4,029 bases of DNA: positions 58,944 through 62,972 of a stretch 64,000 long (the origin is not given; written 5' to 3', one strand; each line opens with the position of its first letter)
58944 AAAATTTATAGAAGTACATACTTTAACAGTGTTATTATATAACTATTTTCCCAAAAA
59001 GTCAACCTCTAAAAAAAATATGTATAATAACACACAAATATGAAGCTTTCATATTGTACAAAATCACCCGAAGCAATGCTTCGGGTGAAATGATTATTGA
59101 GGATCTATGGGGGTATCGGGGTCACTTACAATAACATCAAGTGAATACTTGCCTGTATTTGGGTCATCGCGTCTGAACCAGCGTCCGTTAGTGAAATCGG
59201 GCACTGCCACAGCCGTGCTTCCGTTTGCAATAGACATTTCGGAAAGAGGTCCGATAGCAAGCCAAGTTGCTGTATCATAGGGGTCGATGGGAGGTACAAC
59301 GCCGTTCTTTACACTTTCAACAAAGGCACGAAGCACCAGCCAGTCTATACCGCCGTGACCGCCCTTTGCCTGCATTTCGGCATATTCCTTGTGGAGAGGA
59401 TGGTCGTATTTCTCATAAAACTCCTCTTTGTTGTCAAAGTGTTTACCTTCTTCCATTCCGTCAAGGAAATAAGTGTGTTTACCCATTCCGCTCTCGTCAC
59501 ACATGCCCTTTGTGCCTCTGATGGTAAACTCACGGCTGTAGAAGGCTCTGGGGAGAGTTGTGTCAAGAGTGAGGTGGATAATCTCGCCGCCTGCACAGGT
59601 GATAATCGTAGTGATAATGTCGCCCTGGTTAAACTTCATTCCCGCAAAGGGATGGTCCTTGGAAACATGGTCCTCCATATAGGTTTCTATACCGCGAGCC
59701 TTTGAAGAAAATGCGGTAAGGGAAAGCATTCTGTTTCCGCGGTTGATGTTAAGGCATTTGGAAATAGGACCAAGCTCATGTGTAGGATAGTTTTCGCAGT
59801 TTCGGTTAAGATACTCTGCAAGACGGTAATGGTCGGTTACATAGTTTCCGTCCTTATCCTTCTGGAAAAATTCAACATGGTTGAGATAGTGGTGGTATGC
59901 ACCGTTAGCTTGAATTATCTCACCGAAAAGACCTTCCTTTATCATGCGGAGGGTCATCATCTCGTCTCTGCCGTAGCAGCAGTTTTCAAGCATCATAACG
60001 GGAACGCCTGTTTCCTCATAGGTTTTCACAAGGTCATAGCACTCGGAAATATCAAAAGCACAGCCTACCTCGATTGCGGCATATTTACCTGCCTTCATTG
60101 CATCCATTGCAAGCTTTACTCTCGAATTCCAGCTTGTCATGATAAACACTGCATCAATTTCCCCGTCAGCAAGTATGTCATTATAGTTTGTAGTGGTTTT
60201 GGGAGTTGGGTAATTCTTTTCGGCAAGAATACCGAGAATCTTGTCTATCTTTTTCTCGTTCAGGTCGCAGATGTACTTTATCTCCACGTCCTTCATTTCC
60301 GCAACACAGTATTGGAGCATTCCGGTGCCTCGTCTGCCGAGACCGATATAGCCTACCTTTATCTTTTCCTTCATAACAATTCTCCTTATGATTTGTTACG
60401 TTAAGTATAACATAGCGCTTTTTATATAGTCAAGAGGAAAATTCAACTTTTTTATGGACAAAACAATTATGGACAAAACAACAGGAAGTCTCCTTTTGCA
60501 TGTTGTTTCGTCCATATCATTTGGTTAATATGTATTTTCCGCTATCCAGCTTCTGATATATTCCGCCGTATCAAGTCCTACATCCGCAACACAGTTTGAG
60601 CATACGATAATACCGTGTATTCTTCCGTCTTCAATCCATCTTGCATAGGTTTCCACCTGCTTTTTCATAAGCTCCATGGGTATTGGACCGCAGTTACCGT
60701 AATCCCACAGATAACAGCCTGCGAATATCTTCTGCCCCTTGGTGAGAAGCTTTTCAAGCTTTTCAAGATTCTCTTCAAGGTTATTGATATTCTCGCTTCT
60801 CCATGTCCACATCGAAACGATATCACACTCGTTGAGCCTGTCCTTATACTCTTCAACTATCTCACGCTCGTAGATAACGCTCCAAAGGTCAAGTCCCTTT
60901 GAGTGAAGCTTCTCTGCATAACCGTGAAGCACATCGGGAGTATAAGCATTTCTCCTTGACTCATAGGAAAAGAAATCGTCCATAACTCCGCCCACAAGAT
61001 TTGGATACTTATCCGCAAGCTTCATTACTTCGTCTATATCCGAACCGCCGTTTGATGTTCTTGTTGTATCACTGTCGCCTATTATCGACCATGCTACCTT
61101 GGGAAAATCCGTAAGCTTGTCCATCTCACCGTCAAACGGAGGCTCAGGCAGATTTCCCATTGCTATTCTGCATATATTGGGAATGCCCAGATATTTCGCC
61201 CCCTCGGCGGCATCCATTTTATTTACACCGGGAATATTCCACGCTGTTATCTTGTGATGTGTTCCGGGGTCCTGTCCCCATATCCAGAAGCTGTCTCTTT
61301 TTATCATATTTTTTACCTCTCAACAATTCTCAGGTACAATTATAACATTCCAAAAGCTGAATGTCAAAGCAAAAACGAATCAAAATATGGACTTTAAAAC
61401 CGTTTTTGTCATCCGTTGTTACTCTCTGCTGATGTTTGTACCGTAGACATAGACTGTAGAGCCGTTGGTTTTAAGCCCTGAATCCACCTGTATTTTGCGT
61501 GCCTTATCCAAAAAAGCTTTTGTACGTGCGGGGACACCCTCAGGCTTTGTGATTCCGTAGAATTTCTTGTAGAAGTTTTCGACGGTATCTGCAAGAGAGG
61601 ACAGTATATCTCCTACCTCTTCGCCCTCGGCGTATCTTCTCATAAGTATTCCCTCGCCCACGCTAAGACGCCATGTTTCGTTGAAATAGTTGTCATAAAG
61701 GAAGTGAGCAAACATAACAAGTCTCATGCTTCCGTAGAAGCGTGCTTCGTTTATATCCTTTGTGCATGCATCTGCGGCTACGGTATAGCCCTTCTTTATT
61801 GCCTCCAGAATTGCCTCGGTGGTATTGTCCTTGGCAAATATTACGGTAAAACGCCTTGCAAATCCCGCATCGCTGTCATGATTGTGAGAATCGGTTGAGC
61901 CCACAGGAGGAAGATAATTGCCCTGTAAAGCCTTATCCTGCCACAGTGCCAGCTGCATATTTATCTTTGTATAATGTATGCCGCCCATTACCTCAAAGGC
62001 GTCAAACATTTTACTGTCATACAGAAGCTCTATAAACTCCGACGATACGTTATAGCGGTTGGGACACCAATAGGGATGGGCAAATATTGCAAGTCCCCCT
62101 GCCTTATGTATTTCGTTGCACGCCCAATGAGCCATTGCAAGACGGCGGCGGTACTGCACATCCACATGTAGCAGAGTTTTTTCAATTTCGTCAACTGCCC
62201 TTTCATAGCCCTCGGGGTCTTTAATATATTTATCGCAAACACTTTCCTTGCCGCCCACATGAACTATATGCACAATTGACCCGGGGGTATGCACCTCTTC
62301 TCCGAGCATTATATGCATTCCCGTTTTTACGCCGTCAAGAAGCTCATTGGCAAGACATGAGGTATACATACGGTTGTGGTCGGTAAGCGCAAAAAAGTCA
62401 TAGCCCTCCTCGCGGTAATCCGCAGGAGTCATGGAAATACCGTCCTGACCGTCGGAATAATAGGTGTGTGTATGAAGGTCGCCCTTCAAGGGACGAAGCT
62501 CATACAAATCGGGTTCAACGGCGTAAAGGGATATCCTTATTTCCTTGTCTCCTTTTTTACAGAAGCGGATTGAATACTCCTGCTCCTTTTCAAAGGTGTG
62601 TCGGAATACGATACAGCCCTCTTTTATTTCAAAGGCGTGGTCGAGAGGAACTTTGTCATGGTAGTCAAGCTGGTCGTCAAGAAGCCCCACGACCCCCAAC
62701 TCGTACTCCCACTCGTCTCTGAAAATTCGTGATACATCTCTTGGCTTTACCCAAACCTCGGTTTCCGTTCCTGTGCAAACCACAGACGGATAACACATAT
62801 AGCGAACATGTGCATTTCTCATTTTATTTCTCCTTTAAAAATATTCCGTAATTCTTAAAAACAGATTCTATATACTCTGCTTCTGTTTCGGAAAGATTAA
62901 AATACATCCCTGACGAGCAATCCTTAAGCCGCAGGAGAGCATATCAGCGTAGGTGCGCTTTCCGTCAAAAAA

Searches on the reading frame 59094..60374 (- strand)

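Call 70: search_protein_families(library=pfam, proteins=[window:59094-60374:-], max_evalue=0.0001)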
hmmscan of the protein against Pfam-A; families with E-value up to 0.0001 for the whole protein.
window:59094-60374:- (426 aa): 3 families
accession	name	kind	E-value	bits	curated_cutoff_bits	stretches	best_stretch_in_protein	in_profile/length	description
PF21252.2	Glyco_hydro_109_C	-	3.7e-54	183.3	27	1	139-309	1-179/187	Glycosyl hydrolase 109, C-terminal domain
PF01408.29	GFO_IDH_MocA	-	1.9e-10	41.9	24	1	5-128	1-118/120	Oxidoreductase family, NAD-binding Rossmann fold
PF02894.22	GFO_IDH_MocA_C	-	4.2e-05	23.9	22.9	0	251-384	82-212/218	Oxidoreductase family, C-terminal alpha/beta domain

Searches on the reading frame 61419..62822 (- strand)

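Call 70: search_protein_families(library=pfam, proteins=[window:61419-62822:-], max_evalue=0.0001)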
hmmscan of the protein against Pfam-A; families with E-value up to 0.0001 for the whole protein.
window:61419-62822:- (467 aa): 1 family
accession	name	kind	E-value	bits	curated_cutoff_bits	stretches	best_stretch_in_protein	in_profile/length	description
PF02811.25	PHP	-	2.2e-05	25.3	26.4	1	115-178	1-64/164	PHP domain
